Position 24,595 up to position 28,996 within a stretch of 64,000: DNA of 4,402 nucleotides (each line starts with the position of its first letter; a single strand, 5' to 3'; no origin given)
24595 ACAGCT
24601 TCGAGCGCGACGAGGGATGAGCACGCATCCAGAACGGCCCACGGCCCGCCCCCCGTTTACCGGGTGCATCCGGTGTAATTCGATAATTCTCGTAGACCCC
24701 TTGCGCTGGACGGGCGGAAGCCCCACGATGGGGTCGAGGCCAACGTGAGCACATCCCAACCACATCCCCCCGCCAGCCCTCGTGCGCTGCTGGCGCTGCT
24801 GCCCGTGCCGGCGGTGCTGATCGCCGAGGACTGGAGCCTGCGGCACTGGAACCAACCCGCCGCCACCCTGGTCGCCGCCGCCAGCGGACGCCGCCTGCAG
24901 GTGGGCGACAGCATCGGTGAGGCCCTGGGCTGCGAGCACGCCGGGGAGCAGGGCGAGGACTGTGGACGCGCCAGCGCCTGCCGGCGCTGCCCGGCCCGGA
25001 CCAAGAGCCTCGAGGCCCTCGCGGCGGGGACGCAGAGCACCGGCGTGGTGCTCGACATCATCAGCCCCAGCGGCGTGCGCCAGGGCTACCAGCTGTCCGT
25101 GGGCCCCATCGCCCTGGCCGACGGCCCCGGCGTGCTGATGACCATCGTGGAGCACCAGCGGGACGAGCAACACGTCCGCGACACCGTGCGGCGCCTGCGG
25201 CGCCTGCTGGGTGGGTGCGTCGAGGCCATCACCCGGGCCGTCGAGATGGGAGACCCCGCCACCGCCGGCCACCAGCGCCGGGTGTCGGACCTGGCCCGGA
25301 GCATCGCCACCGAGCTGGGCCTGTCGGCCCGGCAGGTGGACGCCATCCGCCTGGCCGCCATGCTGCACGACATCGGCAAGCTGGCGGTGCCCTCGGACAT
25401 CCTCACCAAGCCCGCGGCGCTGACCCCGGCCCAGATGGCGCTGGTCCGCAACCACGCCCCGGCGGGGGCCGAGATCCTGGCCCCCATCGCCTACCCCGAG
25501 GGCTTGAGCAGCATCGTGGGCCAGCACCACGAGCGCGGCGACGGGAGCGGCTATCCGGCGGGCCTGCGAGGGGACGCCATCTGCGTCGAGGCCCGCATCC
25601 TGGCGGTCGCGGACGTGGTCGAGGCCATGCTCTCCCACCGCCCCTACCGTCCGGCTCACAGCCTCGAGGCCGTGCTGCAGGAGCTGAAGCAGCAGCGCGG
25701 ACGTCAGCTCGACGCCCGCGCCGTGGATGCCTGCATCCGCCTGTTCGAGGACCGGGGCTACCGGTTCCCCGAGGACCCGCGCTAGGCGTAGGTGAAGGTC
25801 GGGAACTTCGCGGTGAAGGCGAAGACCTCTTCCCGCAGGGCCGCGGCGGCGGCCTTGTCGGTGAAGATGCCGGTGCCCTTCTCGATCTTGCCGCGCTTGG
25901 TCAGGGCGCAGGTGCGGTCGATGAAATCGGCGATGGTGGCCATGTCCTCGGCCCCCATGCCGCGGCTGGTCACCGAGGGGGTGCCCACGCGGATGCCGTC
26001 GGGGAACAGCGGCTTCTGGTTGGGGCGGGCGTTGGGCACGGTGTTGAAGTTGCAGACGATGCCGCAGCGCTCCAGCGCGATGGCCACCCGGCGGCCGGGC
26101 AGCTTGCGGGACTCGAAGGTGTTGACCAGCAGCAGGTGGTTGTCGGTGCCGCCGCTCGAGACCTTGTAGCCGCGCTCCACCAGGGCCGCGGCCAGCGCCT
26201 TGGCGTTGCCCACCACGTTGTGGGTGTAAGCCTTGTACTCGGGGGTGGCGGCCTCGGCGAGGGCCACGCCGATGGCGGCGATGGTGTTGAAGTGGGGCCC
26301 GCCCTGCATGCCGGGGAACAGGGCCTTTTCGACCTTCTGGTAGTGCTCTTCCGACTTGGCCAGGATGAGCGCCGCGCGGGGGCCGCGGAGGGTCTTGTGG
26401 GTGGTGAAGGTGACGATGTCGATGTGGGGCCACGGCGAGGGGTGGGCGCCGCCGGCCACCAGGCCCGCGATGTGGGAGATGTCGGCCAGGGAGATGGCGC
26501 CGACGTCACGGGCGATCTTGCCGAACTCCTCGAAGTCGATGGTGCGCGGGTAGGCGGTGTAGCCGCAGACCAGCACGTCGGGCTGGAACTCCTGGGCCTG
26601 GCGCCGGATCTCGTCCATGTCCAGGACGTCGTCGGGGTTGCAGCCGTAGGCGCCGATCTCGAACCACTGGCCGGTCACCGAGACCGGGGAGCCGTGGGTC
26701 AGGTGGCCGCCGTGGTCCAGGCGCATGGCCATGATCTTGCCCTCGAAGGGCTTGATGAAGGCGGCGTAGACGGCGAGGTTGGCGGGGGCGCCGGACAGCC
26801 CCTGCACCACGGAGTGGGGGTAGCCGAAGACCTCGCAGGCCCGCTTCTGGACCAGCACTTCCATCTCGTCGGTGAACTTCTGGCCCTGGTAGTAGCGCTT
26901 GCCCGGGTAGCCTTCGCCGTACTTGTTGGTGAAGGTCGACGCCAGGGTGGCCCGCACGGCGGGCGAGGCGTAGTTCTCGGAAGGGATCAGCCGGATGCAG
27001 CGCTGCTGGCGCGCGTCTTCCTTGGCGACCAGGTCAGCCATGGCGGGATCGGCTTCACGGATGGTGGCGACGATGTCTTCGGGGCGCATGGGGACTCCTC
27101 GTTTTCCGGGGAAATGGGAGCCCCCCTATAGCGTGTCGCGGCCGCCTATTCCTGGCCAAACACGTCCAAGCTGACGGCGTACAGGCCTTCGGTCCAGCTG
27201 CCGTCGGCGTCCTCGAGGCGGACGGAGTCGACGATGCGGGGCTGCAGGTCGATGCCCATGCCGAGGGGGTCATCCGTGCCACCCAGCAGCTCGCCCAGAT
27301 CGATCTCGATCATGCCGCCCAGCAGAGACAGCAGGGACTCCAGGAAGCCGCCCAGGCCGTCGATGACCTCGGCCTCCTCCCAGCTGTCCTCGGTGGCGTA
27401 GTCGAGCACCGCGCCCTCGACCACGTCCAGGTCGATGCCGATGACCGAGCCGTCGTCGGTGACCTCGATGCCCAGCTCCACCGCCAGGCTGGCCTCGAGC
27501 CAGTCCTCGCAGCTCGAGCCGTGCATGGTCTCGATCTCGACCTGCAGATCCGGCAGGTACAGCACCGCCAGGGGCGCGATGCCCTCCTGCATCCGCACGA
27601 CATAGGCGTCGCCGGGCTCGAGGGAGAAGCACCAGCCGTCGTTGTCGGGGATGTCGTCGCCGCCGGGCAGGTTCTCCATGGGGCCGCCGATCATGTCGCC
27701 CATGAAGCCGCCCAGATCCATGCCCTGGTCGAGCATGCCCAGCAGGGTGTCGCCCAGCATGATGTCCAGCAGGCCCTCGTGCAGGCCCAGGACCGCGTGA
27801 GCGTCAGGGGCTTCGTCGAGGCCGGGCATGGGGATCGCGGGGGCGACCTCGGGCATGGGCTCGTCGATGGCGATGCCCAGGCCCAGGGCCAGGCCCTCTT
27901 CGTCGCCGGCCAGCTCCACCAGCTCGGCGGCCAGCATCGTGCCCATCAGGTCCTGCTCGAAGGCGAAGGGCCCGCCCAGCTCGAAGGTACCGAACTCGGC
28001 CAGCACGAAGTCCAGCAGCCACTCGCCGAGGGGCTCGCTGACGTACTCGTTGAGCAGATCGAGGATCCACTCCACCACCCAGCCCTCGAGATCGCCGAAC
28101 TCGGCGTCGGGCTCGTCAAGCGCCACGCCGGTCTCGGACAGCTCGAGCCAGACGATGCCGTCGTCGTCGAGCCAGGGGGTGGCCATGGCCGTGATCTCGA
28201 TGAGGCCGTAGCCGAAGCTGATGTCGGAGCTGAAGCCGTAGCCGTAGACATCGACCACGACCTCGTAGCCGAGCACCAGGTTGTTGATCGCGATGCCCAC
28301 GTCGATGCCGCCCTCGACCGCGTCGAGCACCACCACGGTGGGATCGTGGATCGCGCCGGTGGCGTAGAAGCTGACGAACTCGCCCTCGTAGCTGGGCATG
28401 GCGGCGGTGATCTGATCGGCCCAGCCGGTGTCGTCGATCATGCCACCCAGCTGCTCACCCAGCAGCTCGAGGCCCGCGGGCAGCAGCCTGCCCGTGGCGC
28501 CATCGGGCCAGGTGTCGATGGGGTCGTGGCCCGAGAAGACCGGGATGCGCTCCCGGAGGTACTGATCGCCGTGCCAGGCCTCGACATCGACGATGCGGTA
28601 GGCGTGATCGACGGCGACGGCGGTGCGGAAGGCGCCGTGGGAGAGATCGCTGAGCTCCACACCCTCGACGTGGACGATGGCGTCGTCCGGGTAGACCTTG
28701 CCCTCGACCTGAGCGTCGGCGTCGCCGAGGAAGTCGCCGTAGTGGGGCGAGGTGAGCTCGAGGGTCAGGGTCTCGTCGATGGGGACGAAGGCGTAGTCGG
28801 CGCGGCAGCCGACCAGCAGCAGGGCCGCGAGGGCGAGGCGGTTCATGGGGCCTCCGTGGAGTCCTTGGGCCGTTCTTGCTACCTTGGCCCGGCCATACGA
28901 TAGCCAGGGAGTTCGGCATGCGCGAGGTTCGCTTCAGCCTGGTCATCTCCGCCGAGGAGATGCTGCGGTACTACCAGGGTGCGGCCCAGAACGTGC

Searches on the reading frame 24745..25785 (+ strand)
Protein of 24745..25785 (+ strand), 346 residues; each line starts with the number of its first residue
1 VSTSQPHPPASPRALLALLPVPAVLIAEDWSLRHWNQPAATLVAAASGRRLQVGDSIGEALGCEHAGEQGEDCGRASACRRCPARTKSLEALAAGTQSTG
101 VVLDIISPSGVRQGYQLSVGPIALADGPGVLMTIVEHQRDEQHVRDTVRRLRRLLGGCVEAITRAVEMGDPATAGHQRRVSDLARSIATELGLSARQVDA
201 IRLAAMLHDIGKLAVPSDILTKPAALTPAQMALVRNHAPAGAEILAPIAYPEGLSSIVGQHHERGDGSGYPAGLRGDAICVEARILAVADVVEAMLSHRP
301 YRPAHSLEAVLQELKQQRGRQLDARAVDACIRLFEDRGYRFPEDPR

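Call 10: search_protein_families(library=pfam, proteins=[window:24745-25785:+], max_evalue=0.01)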
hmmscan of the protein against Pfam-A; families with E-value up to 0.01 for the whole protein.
window:24745-25785:+ (346 aa): 4 families
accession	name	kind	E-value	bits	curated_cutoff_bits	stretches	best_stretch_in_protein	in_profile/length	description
PF13487.12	HD_5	-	1.7e-38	132.5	27.2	1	162-324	3-168/170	HD domain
PF01966.28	HD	-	1.3e-20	74.2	22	1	174-295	2-116/116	HD domain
PF08668.18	HDOD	-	8.7e-05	22.5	22.9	1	175-226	97-146/196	HDOD domain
PF18019.7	Cas3_HD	-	0.009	16.5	23.1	0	182-263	36-130/207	Cas3, HD domain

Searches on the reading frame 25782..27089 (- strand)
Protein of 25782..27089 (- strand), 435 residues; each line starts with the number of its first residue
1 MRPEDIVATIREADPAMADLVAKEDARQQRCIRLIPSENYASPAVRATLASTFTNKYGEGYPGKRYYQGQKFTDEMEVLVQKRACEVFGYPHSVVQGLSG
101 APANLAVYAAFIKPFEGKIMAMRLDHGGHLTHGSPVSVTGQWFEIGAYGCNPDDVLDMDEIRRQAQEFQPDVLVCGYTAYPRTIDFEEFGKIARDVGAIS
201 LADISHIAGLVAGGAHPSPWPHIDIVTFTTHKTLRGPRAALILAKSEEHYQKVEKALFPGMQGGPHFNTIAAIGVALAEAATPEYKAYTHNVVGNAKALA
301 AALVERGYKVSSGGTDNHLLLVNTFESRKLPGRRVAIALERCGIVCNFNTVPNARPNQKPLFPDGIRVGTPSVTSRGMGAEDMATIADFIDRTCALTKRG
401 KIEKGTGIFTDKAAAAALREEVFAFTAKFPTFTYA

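Call 10: search_protein_families(library=pfam, proteins=[window:25782-27089:-], max_evalue=0.01)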
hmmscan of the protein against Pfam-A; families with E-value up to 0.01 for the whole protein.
window:25782-27089:- (435 aa): 1 family
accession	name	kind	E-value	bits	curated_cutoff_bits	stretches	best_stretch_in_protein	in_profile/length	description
PF00464.25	SHMT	-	5.9e-133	443.8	27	1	11-390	2-399/399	Serine hydroxymethyltransferase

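Call 33: list_cluster_members(proteins=[window:25782-27089:-, window:20465-21484:+])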
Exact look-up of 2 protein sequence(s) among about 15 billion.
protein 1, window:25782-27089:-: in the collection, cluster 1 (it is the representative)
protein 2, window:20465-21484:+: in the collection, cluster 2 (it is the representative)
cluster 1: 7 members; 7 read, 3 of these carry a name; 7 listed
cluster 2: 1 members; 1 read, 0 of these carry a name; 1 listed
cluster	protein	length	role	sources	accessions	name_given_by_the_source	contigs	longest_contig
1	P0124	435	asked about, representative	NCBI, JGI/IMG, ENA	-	-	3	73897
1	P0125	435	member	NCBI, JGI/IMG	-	glycine hydroxymethyltransferase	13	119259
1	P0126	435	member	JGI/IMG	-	glycine hydroxymethyltransferase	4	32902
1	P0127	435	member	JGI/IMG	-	glycine hydroxymethyltransferase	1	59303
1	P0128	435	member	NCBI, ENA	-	-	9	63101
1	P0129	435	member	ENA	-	-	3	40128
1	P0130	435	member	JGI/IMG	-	-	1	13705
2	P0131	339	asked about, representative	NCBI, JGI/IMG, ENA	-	-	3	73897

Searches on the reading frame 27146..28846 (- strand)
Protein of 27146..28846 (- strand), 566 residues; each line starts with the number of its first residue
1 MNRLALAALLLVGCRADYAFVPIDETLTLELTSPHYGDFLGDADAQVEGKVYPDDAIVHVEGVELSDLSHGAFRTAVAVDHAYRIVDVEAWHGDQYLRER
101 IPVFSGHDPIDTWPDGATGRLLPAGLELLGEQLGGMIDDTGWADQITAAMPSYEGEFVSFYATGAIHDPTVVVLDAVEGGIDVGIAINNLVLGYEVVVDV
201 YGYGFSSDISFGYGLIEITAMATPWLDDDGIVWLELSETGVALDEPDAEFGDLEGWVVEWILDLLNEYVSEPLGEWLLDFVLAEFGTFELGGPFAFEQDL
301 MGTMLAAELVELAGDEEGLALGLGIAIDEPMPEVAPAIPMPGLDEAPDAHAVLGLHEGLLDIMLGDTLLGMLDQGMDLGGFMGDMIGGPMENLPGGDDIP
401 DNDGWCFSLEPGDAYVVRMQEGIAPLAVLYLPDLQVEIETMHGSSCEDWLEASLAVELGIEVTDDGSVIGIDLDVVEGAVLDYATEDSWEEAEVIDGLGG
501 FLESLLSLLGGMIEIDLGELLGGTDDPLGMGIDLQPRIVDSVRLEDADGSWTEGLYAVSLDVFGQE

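Call 10: search_protein_families(library=pfam, proteins=[window:27146-28846:-], max_evalue=0.01)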
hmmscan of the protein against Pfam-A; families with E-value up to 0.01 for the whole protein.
window:27146-28846:- (566 aa): 1 family
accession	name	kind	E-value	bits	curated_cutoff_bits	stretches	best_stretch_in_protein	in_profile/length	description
PF09136.16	Glucodextran_B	-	0.0021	18.4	27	1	29-91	3-66/83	Glucodextranase, domain B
